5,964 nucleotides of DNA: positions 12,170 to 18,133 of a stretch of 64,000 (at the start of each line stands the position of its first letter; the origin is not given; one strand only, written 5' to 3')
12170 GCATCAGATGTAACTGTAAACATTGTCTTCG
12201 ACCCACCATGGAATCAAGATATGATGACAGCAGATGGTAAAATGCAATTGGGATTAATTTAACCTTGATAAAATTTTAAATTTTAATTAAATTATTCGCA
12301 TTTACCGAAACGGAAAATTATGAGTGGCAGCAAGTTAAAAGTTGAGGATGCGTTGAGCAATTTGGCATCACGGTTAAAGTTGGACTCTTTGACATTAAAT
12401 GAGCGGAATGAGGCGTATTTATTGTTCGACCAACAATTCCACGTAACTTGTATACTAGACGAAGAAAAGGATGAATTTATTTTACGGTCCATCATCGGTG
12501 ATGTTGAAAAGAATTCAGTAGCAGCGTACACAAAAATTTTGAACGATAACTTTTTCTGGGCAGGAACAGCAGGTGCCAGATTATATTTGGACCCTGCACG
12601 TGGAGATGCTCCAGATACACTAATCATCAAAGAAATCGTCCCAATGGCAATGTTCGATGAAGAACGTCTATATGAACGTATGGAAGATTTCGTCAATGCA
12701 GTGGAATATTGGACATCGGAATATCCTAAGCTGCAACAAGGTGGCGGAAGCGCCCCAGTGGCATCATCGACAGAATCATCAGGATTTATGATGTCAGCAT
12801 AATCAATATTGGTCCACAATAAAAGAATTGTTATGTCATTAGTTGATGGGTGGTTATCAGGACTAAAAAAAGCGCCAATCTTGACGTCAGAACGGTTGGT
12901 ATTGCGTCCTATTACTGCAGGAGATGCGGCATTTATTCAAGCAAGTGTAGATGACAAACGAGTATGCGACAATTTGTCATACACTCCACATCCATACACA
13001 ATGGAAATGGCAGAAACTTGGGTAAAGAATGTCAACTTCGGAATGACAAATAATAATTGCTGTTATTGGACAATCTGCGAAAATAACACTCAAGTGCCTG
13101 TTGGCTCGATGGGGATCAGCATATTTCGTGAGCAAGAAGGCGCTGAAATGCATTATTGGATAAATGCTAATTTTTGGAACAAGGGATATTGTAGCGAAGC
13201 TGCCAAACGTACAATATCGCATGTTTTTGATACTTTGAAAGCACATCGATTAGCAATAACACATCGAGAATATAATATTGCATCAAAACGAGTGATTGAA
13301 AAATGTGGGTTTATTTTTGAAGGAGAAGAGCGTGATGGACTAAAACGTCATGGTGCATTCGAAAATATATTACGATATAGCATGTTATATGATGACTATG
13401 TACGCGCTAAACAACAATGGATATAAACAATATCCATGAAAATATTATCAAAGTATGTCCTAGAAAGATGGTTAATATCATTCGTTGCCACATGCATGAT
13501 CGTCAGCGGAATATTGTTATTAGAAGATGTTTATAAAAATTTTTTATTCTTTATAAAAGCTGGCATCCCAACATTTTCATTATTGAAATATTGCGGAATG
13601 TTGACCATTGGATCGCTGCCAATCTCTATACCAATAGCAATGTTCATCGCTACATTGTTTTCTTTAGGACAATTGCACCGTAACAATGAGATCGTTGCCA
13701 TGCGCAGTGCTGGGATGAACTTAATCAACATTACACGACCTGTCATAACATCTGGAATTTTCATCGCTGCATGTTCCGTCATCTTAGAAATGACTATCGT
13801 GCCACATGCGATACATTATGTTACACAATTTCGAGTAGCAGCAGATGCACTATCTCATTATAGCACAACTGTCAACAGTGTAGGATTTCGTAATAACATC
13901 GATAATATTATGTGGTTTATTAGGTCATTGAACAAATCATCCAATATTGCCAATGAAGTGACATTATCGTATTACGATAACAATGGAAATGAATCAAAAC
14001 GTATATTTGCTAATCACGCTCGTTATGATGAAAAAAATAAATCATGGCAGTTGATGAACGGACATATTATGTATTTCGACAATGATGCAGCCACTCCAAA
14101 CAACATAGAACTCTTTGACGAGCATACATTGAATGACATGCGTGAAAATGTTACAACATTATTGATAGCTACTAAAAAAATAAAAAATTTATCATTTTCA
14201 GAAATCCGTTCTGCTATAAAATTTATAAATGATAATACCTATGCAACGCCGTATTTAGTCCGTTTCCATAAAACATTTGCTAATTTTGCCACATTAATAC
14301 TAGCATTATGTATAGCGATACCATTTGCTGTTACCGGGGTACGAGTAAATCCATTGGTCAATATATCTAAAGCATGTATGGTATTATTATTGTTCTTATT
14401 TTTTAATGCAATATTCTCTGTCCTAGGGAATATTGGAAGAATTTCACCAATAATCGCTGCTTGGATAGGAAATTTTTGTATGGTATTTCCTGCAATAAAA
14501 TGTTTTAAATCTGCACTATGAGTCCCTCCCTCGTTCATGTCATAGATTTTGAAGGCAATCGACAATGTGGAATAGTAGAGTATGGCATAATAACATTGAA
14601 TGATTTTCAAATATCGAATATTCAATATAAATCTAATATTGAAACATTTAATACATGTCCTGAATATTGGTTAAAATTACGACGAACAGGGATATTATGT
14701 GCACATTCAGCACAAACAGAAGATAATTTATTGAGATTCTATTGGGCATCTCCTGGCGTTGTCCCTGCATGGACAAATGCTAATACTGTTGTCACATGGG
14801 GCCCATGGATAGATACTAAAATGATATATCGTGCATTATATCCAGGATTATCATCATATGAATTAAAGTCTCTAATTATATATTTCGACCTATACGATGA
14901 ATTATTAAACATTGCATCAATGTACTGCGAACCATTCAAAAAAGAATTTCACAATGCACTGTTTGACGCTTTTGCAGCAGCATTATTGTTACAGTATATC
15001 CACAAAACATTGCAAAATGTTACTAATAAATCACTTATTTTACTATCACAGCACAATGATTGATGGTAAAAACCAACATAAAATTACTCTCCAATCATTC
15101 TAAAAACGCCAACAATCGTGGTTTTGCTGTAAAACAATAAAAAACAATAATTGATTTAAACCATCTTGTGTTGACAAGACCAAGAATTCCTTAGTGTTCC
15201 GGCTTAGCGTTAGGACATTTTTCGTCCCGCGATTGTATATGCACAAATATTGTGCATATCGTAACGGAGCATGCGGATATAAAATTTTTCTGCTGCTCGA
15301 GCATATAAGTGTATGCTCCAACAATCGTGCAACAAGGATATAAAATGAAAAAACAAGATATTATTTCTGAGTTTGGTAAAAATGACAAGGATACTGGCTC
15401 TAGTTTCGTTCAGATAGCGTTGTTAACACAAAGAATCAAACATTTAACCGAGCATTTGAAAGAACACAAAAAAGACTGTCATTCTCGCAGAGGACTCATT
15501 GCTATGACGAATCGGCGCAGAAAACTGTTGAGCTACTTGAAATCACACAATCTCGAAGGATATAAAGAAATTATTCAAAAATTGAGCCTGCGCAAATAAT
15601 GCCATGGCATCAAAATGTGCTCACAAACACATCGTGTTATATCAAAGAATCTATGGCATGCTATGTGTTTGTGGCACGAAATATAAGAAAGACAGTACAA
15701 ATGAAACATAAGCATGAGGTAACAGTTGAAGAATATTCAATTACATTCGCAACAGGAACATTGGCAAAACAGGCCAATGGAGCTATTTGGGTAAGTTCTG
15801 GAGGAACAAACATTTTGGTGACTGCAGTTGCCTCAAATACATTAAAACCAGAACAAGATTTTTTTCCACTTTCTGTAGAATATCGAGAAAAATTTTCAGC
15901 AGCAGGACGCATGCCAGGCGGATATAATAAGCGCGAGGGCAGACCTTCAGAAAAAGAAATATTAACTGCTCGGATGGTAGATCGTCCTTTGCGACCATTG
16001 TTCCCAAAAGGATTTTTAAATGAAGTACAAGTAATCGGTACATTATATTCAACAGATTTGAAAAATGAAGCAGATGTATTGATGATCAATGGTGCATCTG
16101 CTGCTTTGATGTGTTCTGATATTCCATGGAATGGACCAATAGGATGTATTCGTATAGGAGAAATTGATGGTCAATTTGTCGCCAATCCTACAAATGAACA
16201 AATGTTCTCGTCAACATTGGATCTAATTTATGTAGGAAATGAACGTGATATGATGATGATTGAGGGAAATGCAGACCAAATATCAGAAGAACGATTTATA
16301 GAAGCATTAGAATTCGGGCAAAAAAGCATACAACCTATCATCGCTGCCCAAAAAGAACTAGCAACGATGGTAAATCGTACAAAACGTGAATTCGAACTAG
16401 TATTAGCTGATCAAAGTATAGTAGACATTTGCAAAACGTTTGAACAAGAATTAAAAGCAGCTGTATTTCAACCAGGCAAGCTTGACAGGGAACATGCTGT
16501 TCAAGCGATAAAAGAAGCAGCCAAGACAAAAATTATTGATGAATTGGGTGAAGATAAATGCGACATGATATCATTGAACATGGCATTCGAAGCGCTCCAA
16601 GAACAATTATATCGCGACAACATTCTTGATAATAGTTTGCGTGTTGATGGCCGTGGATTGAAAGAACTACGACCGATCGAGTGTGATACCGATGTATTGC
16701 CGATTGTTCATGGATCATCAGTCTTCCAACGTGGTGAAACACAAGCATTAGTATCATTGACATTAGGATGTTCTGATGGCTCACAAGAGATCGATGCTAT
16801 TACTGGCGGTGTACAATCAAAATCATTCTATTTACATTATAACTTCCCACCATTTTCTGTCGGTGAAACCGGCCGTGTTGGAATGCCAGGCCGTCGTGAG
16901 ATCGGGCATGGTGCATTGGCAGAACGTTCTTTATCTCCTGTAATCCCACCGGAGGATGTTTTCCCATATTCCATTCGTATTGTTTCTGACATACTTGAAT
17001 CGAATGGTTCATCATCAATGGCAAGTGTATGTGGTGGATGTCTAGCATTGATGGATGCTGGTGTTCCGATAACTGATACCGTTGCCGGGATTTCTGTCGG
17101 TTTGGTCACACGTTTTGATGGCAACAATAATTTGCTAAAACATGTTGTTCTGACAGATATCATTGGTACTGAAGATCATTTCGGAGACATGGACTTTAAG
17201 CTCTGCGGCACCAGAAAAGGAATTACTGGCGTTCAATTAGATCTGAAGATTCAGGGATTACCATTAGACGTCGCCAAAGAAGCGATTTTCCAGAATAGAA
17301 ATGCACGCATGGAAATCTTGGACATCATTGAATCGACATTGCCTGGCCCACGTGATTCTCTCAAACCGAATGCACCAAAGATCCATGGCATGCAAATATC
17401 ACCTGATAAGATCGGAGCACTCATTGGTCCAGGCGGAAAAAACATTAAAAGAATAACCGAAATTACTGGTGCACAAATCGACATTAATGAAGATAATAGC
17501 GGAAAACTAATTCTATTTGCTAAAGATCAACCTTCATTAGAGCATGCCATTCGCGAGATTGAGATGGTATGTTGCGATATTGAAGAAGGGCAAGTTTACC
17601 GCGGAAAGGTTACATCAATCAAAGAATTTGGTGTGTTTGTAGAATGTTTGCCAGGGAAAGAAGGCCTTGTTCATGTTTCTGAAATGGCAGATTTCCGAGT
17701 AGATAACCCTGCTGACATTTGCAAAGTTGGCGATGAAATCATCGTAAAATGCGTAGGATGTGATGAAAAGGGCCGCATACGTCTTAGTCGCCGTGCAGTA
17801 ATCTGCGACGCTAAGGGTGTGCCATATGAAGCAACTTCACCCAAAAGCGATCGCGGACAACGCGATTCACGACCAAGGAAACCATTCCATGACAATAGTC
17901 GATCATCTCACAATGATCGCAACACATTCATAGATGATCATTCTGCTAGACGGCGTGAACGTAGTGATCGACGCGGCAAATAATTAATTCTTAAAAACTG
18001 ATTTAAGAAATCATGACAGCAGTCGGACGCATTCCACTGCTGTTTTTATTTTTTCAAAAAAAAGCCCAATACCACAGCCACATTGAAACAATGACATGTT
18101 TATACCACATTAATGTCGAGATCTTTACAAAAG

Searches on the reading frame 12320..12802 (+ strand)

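Call 83: search_protein_families(library=ncbifam, proteins=[window:12320-12802:+], max_evalue=0.01)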
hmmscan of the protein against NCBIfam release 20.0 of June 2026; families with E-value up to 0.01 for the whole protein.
window:12320-12802:+ (160 aa): 1 family
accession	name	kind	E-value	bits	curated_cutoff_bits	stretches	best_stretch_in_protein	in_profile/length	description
NF011857.0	PRK15329.1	equivalog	0.0031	17.3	99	1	10-132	6-122/138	chaperone SicP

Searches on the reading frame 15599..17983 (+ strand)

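Call 19: search_protein_families(library=pfam, proteins=[window:15599-17983:+], max_evalue=0.001)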
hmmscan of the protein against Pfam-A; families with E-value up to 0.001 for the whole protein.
window:15599-17983:+ (794 aa): 6 families
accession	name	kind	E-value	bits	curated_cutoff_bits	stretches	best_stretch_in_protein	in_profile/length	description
PF01138.27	RNase_PH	-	7.2e-56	188.6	25.5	2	356-490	1-130/130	3' exoribonuclease family, domain 1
PF00575.29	S1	-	1.4e-17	64.3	22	1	661-732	2-74/74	S1 RNA binding domain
PF03725.20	RNase_PH_C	-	4.3e-15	55.9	20.8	1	179-242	1-66/67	3' exoribonuclease family, domain 2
PF00013.35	KH_1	-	2.9e-11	43.4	21.5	1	598-655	4-65/66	KH domain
PF03726.19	PNPase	-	3.7e-11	43.8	24.6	1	277-352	6-80/81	Polyribonucleotide nucleotidyltransferase, RNA binding domain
PF22675.2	KH-I_KHDC4-BBP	-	0.00018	21.7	30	1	605-636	8-39/76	KHDC4/BBP-like, KH-domain type I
